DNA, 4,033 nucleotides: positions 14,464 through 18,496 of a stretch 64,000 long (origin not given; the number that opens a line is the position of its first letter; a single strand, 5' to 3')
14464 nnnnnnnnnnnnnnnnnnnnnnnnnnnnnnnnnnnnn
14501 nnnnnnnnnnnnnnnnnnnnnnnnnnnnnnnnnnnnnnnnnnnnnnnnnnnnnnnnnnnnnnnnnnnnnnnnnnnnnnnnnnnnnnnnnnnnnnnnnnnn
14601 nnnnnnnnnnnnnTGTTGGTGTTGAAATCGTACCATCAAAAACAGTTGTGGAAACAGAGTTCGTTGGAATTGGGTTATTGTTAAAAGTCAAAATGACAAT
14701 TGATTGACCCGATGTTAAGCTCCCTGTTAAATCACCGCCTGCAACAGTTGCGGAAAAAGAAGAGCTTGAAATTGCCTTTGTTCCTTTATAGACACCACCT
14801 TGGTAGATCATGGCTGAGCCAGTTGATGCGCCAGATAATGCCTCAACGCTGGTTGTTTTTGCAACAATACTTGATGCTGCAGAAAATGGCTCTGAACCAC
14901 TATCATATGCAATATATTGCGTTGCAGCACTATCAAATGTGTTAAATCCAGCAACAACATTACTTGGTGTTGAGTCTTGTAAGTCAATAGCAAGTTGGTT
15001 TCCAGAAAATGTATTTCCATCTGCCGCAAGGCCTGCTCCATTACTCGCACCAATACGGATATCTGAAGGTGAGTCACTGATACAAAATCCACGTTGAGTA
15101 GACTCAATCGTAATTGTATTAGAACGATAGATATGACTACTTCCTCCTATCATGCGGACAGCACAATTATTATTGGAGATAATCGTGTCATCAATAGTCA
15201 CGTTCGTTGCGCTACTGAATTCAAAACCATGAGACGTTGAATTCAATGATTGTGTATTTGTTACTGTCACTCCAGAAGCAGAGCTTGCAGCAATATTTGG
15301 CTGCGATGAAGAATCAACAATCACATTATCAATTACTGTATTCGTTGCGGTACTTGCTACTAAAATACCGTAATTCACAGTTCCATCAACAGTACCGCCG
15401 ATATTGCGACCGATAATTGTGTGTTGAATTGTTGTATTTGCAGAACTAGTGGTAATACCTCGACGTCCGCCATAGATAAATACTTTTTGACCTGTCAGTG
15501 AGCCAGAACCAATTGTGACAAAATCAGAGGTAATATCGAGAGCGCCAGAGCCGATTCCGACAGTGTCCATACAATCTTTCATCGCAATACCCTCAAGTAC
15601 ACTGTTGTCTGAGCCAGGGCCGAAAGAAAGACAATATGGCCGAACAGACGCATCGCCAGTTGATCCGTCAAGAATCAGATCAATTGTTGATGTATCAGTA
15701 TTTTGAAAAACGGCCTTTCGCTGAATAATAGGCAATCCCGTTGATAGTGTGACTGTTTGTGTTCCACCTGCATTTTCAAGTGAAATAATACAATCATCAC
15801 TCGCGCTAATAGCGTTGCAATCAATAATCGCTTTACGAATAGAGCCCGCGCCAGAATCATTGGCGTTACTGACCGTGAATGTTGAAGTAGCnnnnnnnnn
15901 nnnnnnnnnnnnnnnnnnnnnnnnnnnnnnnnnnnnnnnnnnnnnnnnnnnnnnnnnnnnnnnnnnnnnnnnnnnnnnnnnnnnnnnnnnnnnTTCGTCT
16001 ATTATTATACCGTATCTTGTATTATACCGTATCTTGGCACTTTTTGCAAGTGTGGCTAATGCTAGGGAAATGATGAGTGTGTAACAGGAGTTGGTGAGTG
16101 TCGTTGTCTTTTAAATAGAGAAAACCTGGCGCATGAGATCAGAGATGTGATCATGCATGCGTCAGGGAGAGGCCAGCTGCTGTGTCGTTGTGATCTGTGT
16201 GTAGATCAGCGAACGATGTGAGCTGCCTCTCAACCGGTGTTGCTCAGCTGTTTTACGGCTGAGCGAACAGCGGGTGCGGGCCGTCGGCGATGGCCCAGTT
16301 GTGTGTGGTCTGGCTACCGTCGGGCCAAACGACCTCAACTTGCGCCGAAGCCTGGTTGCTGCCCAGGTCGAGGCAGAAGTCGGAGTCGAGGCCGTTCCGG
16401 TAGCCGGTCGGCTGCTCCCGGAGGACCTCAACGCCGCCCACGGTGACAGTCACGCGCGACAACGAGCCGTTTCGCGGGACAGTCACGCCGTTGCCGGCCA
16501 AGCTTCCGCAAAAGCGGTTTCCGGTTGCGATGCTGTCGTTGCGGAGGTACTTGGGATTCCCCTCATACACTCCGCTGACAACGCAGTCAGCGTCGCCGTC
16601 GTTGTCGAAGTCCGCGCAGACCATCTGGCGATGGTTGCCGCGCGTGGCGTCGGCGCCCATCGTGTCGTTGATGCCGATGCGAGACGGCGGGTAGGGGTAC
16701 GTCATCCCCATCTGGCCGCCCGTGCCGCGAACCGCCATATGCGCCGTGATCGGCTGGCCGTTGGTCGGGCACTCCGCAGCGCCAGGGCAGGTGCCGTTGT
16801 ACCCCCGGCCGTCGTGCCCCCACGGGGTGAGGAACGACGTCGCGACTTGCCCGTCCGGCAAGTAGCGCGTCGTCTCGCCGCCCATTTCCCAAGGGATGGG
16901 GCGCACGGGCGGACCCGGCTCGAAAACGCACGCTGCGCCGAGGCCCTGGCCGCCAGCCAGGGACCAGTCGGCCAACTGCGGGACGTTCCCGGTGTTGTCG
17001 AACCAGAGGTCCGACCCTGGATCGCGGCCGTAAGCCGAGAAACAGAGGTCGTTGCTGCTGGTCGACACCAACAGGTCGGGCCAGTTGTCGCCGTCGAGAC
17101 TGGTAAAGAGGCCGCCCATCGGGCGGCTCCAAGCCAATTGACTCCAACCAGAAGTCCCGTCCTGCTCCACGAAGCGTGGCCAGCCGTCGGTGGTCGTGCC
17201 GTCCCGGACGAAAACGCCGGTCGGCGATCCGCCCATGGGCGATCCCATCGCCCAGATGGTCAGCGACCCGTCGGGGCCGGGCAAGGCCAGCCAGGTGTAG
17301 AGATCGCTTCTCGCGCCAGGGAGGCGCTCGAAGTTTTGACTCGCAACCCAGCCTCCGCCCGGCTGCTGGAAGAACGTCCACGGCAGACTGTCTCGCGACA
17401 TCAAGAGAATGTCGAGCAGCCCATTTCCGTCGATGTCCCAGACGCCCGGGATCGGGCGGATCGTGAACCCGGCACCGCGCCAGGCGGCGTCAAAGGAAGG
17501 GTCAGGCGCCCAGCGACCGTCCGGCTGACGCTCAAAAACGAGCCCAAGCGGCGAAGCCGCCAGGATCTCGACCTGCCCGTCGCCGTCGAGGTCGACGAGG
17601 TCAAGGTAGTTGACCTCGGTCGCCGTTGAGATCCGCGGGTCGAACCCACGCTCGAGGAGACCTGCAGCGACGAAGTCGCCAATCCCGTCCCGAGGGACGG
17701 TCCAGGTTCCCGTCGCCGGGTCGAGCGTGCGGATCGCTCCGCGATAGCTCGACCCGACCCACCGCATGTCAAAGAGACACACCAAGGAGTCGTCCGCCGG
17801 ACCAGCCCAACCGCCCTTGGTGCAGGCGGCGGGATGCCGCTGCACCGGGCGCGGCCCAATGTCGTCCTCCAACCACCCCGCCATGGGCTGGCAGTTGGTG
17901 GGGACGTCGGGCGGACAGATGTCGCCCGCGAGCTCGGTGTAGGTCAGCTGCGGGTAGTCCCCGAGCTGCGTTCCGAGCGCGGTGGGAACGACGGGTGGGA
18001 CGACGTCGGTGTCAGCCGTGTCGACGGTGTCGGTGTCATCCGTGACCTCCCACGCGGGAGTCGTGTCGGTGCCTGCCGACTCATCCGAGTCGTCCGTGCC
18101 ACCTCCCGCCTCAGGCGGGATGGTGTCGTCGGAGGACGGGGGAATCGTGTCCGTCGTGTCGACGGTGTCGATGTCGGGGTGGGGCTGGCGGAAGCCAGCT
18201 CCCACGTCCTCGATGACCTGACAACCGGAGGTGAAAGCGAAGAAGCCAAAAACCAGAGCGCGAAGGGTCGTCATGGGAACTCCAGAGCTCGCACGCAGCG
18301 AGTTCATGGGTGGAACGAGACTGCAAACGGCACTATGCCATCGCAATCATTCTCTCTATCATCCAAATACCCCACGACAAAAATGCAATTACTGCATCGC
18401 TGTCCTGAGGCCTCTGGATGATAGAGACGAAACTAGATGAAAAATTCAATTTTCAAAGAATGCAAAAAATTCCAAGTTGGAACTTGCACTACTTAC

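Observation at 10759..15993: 1744-aa exported surface protein with near-identical 267-nt tandem repeats (recombination-prone, possibly length-variable)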

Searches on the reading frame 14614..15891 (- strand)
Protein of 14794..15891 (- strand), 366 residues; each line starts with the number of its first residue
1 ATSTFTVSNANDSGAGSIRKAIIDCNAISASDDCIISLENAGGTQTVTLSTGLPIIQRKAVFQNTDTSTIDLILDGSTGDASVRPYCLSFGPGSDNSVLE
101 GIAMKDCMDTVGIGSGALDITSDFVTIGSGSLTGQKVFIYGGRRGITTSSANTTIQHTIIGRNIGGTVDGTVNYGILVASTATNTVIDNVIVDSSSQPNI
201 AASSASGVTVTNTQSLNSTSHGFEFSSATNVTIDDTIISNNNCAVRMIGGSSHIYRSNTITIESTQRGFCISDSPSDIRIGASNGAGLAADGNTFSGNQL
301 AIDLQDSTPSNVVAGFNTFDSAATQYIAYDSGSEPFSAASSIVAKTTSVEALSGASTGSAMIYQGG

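Call 29: search_protein_families(library=pfam, proteins=[window:14794-15891:-], max_evalue=1)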
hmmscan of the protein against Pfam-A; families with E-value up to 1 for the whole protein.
window:14794-15891:- (366 aa): 2 families
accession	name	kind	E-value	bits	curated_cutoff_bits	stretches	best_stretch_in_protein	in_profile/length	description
PF13229.12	Beta_helix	-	2.3e-11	44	25.9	3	175-333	2-148/158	Right handed beta helix region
PF05048.19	NosD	-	0.00014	21.8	23.6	1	141-280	36-164/212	Periplasmic copper-binding protein (NosD)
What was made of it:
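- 14794..15891 (-): Right-handed beta-helix 'head', aa 35-400. Pfam Beta_helix PF13229 scores 44 bits (cutoff 25.9); NosD is weak (call 29).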

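Call 78: predict_structure(alignment_id=A7)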
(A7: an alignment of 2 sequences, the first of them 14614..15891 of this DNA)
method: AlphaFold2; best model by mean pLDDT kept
length: 426 residues; sequences in the alignment: 2
mean_pLDDT: 46.9   pTM: 0.44
mean pLDDT of the five models: 46.9, 46.2, 42.9, 39.2, 35.9
residues with pLDDT >= 90: 0; 70-90: 19; 50-70: 157; < 50: 250
segments of 3 or more residues with pLDDT < 50: 1-18, 29-34, 39-119, 130-143, 159-172, 257-259, 282-293, 296-348, 350-355, 365-367, 392-398, 404-426
pLDDT, mean of each block of 10 residues (from residue 1): 29 45 53 47 40 38 44 34 36 33 32 38 52 43 54 54 32 60 66 61 71 57 70 61 66 52 54 54 44 45 40 38 34 30 41 51 53 59 52 47 43 26 25
secondary structure, 60 per line:
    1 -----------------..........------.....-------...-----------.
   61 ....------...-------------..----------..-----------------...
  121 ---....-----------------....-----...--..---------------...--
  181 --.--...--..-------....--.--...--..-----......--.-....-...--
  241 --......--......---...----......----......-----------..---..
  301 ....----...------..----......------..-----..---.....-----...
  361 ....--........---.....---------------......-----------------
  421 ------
elements in order: H18-27 E34-38 E46-48 E60-64 E71-73 E118-120 E124-127 E145-148 E154-156 E176-178 E186-188 E200-203 E209-211 E221-226 E231-234 E236-238 E243-248 E251-256 E260-262 E267-272 E277-282 E299-304 E324-329 E348-352 E358-364 E367-374 E378-382 E398-403
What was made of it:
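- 14794..15891 (-): The AF2 model failed (pLDDT 47, call 78).
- The beta-helix could not be modelled (call 78), so an enzymatic head is not excluded. The structure model failed (call 78).
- Tried and rejected: AF2 on the beta-helix head, with a two-sequence alignment, gave pLDDT 47 (call 78).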

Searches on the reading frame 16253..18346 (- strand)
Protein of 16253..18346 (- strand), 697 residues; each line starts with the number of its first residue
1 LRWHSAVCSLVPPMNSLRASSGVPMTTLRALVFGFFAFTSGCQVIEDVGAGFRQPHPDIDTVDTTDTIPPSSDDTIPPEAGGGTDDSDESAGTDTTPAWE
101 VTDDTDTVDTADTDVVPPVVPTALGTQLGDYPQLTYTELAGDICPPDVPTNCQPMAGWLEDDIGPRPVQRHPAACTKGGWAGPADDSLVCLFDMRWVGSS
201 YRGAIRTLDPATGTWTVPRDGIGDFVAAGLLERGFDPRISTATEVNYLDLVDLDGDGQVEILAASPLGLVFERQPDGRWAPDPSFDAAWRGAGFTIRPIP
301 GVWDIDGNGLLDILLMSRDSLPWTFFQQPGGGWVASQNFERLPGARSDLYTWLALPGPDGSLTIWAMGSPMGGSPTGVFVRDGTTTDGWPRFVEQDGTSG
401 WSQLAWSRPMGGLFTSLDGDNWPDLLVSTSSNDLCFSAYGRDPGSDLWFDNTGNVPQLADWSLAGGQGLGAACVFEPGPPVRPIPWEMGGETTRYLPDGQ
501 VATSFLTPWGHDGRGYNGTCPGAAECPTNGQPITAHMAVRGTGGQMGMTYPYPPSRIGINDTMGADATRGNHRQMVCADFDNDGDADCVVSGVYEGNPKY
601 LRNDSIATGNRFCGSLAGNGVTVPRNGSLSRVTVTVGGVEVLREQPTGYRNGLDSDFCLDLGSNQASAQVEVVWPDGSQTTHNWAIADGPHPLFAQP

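Call 10: search_protein_families(library=pfam, proteins=[window:16253-18346:-], max_evalue=0.001)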
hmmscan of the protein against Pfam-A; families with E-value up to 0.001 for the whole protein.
window:16253-18346:- (697 aa): 2 families
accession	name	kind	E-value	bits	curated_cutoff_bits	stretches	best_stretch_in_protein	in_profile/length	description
PF13517.12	FG-GAP_3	-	2.1e-09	38.3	26.9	1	252-314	1-60/61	FG-GAP-like repeat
PF01839.29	FG-GAP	-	2.3e-06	27.8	22.1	0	250-268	7-25/37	FG-GAP repeat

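Call 30: search_protein_families(library=ncbifam, proteins=[window:16253-18346:-], max_evalue=0.1)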
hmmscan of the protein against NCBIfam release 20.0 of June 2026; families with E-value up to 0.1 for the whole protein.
window:16253-18346:- (697 aa): 0 families

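Call 67: find_related_loci(query=A6, collection=metagenome_contigs, flank=5000)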
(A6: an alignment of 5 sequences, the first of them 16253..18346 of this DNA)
Query A6 (697 aa) in metagenome_contigs; peptide patterns used: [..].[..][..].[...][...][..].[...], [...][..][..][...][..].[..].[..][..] (x = any residue, [..] = any of these).
294 stretches matched a pattern; 1 encode a relative of the query (tblastn E <= 1e-3); 1 distinct loci.
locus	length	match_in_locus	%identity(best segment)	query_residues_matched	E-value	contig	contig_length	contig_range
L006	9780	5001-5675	26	204-427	1e-6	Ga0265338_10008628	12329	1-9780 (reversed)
